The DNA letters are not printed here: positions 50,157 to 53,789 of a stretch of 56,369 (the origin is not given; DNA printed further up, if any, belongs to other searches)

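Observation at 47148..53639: Giant AglB: STT3 oligosaccharyltransferase fused to a ~1,240-aa Ig-like repeat array and a second, C-terminal membrane anchor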

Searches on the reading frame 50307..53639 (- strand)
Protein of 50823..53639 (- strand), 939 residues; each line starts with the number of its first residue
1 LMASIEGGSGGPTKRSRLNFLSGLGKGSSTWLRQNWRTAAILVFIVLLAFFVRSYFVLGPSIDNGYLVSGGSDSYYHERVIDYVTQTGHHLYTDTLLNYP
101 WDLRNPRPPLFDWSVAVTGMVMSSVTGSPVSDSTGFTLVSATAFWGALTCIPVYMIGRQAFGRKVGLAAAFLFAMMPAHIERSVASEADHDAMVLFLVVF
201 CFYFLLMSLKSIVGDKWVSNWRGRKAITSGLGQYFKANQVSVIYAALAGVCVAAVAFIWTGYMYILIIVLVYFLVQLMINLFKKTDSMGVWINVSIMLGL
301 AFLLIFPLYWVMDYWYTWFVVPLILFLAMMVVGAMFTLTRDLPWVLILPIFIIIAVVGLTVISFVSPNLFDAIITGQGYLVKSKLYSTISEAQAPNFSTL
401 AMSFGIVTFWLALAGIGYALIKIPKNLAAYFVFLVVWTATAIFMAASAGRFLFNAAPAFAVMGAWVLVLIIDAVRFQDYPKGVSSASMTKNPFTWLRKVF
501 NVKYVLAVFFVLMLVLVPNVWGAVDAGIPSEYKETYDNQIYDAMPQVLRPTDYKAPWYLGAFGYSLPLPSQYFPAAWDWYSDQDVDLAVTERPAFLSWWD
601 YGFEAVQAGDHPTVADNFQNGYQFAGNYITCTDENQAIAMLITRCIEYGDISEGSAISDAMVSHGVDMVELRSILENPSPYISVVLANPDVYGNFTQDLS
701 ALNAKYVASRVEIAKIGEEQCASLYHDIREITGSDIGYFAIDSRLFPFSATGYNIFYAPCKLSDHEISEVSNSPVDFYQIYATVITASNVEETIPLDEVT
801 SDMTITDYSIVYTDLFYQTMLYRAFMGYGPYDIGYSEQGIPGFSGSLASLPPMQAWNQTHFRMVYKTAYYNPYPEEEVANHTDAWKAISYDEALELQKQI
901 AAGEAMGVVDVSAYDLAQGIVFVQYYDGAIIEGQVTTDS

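Call 13: search_solved_structures(query=window:50823-53639:-, show_alignments=1, max_evalue=0.01)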
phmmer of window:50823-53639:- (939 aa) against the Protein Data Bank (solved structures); distinct sequences matched with E-value up to 0.01: 9.
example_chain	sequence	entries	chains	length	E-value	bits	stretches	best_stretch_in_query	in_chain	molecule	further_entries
5gmy_A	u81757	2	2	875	3.2e-08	35.4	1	28-623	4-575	Transmembrane oligosaccharyl transferase, putative | Dolichyl-phosphooligosaccharide-protein glycotransferase 3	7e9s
3waj_A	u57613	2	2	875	3.8e-08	35.1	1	28-623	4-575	Transmembrane oligosaccharyl transferase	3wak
8i9p_Lh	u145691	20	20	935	7.4e-06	27.5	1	18-211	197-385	dolichyl-diphosphooligosaccharide--protein glycotransferase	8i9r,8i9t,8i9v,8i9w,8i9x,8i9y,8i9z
6s7t_A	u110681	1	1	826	2e-05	26.1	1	145-211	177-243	Dolichyl-diphosphooligosaccharide--protein glycosyltransferase subunit STT3B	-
3vgp_A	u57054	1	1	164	0.00012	23.5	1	591-660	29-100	Transmembrane oligosaccharyl transferase, putative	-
3vu0_A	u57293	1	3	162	0.00018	22.9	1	587-649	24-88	Putative uncharacterized protein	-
6ftj_5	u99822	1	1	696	0.003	18.9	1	144-211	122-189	Dolichyl-diphosphooligosaccharide--protein glycosyltransferase subunit STT3A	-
6ftg_5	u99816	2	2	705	0.003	18.9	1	144-211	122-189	Dolichyl-diphosphooligosaccharide--protein glycosyltransferase subunit STT3A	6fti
6s7o_A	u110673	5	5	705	0.0031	18.8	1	144-211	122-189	Dolichyl-diphosphooligosaccharide--protein glycosyltransferase subunit STT3A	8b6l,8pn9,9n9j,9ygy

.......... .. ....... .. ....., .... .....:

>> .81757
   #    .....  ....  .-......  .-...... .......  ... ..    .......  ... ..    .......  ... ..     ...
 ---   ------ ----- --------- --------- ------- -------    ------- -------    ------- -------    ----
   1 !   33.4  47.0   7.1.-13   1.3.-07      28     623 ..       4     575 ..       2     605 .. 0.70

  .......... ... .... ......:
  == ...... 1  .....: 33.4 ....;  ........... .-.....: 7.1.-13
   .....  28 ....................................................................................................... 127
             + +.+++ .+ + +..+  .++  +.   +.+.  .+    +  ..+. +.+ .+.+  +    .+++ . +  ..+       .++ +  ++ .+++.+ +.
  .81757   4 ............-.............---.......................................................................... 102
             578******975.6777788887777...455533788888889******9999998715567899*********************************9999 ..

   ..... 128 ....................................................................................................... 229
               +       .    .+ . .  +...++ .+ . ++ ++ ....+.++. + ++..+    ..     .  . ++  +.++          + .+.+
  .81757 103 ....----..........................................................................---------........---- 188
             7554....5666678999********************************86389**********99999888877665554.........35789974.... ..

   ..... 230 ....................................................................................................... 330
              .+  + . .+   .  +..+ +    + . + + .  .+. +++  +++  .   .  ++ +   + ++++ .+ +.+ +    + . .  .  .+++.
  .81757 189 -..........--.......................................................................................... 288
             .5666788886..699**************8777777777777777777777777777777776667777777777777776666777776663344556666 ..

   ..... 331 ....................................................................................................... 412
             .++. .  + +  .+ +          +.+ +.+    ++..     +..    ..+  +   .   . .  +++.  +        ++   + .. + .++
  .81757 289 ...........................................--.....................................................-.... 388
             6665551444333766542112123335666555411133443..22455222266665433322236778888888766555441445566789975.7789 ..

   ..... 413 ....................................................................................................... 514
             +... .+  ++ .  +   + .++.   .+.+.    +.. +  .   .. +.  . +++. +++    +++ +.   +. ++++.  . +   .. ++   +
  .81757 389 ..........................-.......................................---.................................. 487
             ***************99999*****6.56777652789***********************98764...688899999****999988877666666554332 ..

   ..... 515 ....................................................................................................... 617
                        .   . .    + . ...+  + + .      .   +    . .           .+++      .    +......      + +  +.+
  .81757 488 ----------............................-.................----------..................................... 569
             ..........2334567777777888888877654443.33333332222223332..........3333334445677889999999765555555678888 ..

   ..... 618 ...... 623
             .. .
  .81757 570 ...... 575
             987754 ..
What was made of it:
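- On AglB/STT3/PglB oligosaccharyltransferase (GT-C, GT66): D72 (GGSDSYY) aligns with AfAglB GGNDPWY, and D188-H-D190 aligns with AfAglB NDHH (call 13). It fits neither DxxK nor MxxI exactly, and no alignment to a solved structure covered this region (call 13).
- Checked: The PDB sequence match to A. fulgidus AglB-L has E 3e-8 (call 13).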

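Call 38: search_protein_representatives(protein=window:50868-53636:-)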
Query: 923 residues. Proteins with E-value up to 0.001 (for the whole library): 1270; up to 1e-10: 571; up to 1e-30: 330. The best 150 are listed.
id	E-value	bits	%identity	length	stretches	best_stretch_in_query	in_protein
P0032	0.0e+00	1183.3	57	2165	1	7-923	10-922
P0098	0.0e+00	1154.2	56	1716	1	6-923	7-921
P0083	0.0e+00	1137.2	57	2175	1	28-923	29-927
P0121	0.0e+00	1117.0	57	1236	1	33-923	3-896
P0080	0.0e+00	1105.0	55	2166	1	19-923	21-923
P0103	0.0e+00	1014.3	52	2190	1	27-922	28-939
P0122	1.5e-284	963.1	51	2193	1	17-921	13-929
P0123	2.9e-284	962.1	56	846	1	25-787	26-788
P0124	1.6e-261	886.8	46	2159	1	28-920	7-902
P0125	2.2e-254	863.3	48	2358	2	15-502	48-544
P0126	1.9e-253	860.1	44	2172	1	22-922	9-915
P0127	1.0e-252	857.7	47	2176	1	28-922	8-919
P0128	5.3e-248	842.2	46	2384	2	13-515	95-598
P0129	1.9e-246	837.0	46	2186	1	12-916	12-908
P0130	8.6e-241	818.3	44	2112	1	28-920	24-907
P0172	9.1e-187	639.5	41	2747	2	19-474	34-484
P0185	2.2e-170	585.3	36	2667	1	38-888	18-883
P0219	9.4e-132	457.5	31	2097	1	28-898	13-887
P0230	5.6e-125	435.0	32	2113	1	28-898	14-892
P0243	3.0e-116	406.1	33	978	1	30-922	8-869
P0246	1.6e-114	400.5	30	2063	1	39-899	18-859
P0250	4.7e-112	392.3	36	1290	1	33-871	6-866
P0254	4.6e-108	379.0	36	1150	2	35-652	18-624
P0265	1.2e-96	341.3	33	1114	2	41-664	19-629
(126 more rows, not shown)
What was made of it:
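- With the enzyme domain alone as query, nearly all relatives down to about 30% identity are 2,050-2,770 aa (call 38).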

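Call 39: list_cluster_members(proteins=[P0125, P0172, P0185, P0219, P0230, P0246, P0250, P0254, P0243, P0265])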
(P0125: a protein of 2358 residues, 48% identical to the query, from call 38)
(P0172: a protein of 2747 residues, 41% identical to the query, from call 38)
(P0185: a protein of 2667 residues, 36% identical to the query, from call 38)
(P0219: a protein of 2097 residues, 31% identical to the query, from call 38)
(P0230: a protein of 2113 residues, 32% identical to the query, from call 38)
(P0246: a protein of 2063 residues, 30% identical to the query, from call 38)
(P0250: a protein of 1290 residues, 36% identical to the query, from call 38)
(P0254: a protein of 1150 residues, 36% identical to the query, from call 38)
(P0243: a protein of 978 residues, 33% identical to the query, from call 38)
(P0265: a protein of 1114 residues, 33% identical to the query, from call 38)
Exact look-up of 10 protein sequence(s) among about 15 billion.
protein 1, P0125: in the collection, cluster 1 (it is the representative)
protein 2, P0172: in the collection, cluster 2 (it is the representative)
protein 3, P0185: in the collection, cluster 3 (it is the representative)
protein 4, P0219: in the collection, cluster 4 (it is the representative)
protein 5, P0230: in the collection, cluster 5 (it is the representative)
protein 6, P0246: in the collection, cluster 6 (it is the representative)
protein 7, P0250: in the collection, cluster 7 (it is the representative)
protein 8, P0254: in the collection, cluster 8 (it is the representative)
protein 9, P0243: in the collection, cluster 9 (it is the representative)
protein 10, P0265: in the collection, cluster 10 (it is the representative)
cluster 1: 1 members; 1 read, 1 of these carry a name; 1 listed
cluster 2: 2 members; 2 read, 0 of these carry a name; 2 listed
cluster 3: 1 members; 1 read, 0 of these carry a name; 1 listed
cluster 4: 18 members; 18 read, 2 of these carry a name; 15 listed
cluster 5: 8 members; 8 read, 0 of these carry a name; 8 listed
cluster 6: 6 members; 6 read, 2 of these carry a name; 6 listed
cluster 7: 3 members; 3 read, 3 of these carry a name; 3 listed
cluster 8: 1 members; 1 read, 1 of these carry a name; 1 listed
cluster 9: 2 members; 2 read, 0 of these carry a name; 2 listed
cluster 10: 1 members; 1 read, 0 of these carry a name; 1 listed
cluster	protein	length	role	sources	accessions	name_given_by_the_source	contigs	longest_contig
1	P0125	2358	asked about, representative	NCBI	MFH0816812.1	MAG: carboxypeptidase regulatory-like domain-containing protein [Methanobacteriota ...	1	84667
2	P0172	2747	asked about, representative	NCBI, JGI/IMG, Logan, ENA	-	-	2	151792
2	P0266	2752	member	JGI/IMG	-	-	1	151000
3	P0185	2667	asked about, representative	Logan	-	-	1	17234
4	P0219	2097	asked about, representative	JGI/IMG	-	dolichyl-diphosphooligosaccharide--protein glycosyltransferase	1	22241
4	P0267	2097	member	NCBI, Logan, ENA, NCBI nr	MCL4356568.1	MAG: glycosyltransferase family 39 protein [Candidatus Thermoplasmatota archaeon] | glycosyltransferase family 39 protein [Candidatus Thermoplasmatota archaeon]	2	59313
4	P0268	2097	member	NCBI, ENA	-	-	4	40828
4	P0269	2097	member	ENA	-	-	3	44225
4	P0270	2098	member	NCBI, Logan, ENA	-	-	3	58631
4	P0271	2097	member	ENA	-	-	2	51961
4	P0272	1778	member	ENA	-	-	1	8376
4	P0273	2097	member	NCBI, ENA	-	-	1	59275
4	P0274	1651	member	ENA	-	-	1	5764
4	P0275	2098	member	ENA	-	-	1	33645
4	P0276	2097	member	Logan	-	-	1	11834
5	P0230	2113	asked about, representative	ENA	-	-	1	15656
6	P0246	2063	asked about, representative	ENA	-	-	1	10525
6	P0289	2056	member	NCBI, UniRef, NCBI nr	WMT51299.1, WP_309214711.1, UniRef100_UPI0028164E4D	MAG: glycosyltransferase family 39 protein [Ferroplasma sp.] | carboxypeptidase regulatory-like domain-containing protein n=1 Tax=Ferroplasma sp. ... | carboxypeptidase regulatory-like domain-containing protein [Ferroplasma sp.]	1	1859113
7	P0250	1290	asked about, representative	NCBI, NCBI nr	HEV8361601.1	MAG TPA: STT3 domain-containing protein [Candidatus Thermoplasmatota archaeon] | STT3 domain-containing protein [Candidatus Thermoplasmatota archaeon]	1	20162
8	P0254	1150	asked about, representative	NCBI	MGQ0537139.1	MAG: STT3 domain-containing protein [Methanobacteriota archaeon]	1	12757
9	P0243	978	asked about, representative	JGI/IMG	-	-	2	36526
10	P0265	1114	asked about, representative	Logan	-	-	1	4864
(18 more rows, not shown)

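Call 59: find_homologous_proteins(query=P0289)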
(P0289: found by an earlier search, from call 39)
Query P0289 (2056 aa): 137 proteins with E <= 0.001 among 8000 candidates; the best 120 are listed.
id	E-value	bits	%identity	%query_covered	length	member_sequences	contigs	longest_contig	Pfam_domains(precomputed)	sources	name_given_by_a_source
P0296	0.0e+0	4193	93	100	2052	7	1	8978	PF13620.13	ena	-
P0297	0.0e+0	4069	90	100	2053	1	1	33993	PF13620.13,PF11992.14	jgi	jgi:asparagine N-glycosylation enzyme membrane subunit Stt3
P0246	0.0e+0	4005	89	100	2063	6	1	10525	PF13620.13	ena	-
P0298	0.0e+0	3635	80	100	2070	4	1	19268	PF13620.13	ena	-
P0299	0.0e+0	3382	75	100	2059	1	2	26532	PF13620.13,PF22904.4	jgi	jgi:dolichyl-diphosphooligosaccharide--protein glycosyltransferase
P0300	0.0e+0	3373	74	100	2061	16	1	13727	PF13620.13,PF22904.4,PF17210.10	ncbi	-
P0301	0.0e+0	3352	75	100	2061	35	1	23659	PF13620.13,PF28587.1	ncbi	-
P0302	0.0e+0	3319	74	100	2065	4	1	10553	PF13620.13,PF22904.4,PF17210.10,PF11992.14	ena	-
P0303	0.0e+0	3313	74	100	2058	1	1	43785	PF13620.13,PF22904.4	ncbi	-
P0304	0.0e+0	3309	74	100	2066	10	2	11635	PF02516.21,PF13620.13,PF22904.4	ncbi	-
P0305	0.0e+0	3189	71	100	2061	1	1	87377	PF13620.13,PF22904.4,PF17210.10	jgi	jgi:asparagine N-glycosylation enzyme membrane subunit Stt3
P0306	0.0e+0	2607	66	76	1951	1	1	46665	PF13620.13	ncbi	-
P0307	0.0e+0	2427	69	80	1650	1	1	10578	PF13620.13,PF22904.4,PF17210.10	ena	-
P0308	0.0e+0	2083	51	100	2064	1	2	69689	PF13620.13,PF13231.13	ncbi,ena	-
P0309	0.0e+0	2081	51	100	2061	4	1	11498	PF13620.13,PF13231.13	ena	-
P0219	0.0e+0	1028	35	100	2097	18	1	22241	PF13620.13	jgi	jgi:dolichyl-diphosphooligosaccharide--protein glycosyltransferase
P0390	5.7e-298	1010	34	100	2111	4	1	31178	PF13620.13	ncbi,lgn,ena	-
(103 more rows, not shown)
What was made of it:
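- O. meridianum and Cuniculiplasma sp. encode the giant form (call 59).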
